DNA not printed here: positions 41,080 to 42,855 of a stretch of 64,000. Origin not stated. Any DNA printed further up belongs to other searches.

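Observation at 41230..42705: Carbohydrate-sulfotransferase-like domain fused to a ~280-aa unknown domain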

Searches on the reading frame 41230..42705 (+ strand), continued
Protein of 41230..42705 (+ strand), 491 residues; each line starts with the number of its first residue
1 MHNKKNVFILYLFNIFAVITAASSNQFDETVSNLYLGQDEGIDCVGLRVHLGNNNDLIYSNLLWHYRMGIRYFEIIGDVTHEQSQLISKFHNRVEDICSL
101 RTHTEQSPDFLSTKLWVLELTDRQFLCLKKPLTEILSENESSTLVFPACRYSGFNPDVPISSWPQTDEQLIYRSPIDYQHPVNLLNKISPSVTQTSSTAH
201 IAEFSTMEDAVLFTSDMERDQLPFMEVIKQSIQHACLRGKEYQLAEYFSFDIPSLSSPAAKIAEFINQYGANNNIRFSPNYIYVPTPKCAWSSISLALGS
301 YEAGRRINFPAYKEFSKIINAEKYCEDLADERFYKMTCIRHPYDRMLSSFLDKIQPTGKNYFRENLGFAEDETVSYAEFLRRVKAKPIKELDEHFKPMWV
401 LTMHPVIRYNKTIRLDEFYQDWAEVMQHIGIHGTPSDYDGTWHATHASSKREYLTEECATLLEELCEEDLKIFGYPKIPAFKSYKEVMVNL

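Call 58: fold_search(model_id=the predicted structure, library=viral)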
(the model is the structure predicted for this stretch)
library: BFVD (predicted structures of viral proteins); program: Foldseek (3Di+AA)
matches with E <= 10: 681; with E <= 0.001: 40
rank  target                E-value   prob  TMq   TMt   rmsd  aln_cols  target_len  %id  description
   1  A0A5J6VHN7            2.3e-10  1.00  0.30  0.32  21.1       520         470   13  Sulfotransferase domain-containing protein (Fragment) [Megaviridae environmental sample]
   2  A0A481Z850            1.2e-07  1.00  0.28  0.52   7.4       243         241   18  Sulfotransferase family protein [Pithovirus LCPAC201]
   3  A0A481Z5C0            3.8e-07  1.00  0.26  0.41   8.5       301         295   15  Sulfotransferase family protein [Pithovirus LCPAC202]
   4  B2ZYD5                6.4e-07  1.00  0.31  0.50  10.7       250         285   18  Sulfotransferase-like protein [Ralstonia phage phiRSL1]
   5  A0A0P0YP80            3.2e-06  1.00  0.22  0.34  19.9       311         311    8  (no name in the UniProt tables at hand)
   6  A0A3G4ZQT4            5.5e-06  1.00  0.23  0.37  22.2       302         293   12  Phosphorylcholine metabolism protein LicD and glycosyltransferase family 92 domain containing protein [Terrestrivirus sp.]
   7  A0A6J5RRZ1            5.8e-06  1.00  0.24  0.18  18.1       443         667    9  Glycosyl transferase family 2 [uncultured Caudovirales phage]
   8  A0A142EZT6            8.2e-06  1.00  0.28  0.62   5.9       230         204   17  (no name in the UniProt tables at hand)
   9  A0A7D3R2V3            8.7e-06  1.00  0.29  0.56   9.1       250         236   16  Carbohydrate sulfotransferase 8-10 [Fadolivirus FV1/VV64]
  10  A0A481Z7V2            2.3e-05  1.00  0.27  0.49   7.5       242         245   14  Sulfotransferase family protein [Pithovirus LCPAC304]
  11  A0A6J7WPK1            3.0e-05  1.00  0.27  0.49   4.6       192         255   10  Glyco_tranf_GTA_type domain containing protein [uncultured Caudovirales phage]
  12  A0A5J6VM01            3.5e-05  1.00  0.27  0.41  18.0       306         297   14  Sulfotransferase family-containing protein [Megaviridae environmental sample]
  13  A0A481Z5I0            3.5e-05  1.00  0.25  0.39  20.0       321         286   14  Sulfotransferase family protein [Pithovirus LCPAC202]
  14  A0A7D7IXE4            4.0e-05  1.00  0.22  0.36  12.3       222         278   10  (no name in the UniProt tables at hand)
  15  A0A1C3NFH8            4.7e-05  1.00  0.23  0.28  13.1       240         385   10  (no name in the UniProt tables at hand)
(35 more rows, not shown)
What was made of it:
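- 41998..42672 (+): Sulfotransfer_2 (PF03567) domain, aa ~257-481. Giant-virus and phage sulfotransferases are structural neighbours (call 58).
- On Animal CHST/HNK-1ST subfamily specifically: The viral library gave giant-virus and phage sulfotransferases (call 58).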

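Call 76: search_protein_families(library=pfam, proteins=[P0013], max_evalue=0.001)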
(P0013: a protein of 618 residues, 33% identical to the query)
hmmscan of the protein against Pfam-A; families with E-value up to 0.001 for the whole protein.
P0013 (618 aa): 1 family
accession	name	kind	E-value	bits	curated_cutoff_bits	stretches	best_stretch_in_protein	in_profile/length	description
PF03567.20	Sulfotransfer_2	-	3.1e-11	44.3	22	1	272-476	9-252/252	Sulfotransferase family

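Call 85: search_protein_families(library=ncbifam, proteins=[L001:7615-9648:-], max_evalue=0.00001)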
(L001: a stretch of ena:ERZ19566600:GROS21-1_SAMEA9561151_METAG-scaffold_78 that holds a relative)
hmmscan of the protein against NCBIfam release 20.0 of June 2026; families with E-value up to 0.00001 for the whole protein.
L001:7615-9648:- (677 aa): 17 families
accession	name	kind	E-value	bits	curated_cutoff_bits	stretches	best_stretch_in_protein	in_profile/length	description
NF047922.1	GDPFucSynFcl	equivalog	3e-148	493.3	500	1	18-319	2-303/308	GDP-L-fucose synthase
TIGR01472.1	gmd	equivalog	9.2e-132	439.4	415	1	336-675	1-341/342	GDP-mannose 4,6-dehydratase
TIGR01181.1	dTDP_gluc_dehyt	equivalog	2.7e-46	158.1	365.1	2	338-604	2-263/321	dTDP-glucose 4,6-dehydratase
TIGR04180.1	EDH_00030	hypoth_equivalog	6.5e-41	140.3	475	2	339-596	2-250/297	NAD-dependent 4,6-dehydratase LegB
TIGR01179.1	galE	equivalog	1.5e-29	102.9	262.3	2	53-315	54-323/332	UDP-glucose 4-epimerase GalE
NF007582.0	PRK10217.1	equivalog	1.6e-20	73.6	698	1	337-656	3-315/355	dTDP-glucose 4,6-dehydratase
NF007490.0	PRK10084.1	subfamily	2.8e-20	72.6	649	2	385-578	46-252/361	dTDP-glucose 4,6-dehydratase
TIGR02622.1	CDP_4_6_dhtase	equivalog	3.3e-20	72.5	278.45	1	335-507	4-172/352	CDP-glucose 4,6-dehydratase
TIGR01214.1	rmlD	equivalog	9e-14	51.2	224.05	1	20-164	1-138/285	dTDP-4-dehydrorhamnose reductase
NF011728.1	PRK15181.1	equivalog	1.3e-12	47.5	760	1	332-517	12-193/348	Vi polysaccharide biosynthesis UDP-N-acetylglucosaminuronic acid C-4 epimerase TviC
NF007956.0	PRK10675.1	subfamily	4.8e-10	39.1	394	0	339-494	4-154/338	UDP-glucose 4-epimerase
NF042423.1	oxyalk_red_Shew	equivalog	4.2e-08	32.6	580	0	19-188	9-181/331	2-alkyl-3-oxoalkanoate reductase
TIGR02197.1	heptose_epim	equivalog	9.8e-08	31.5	274.6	0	22-311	2-307/316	ADP-glyceromanno-heptose 6-epimerase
NF042422.1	oxyalk_red_OleD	equivalog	2.5e-07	30.4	580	0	20-188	2-176/329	2-alkyl-3-oxoalkanoate reductase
TIGR03466.1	HpnA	hypoth_equivalog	4.4e-07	29.1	367.65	0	20-187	2-177/327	hopanoid-associated sugar epimerase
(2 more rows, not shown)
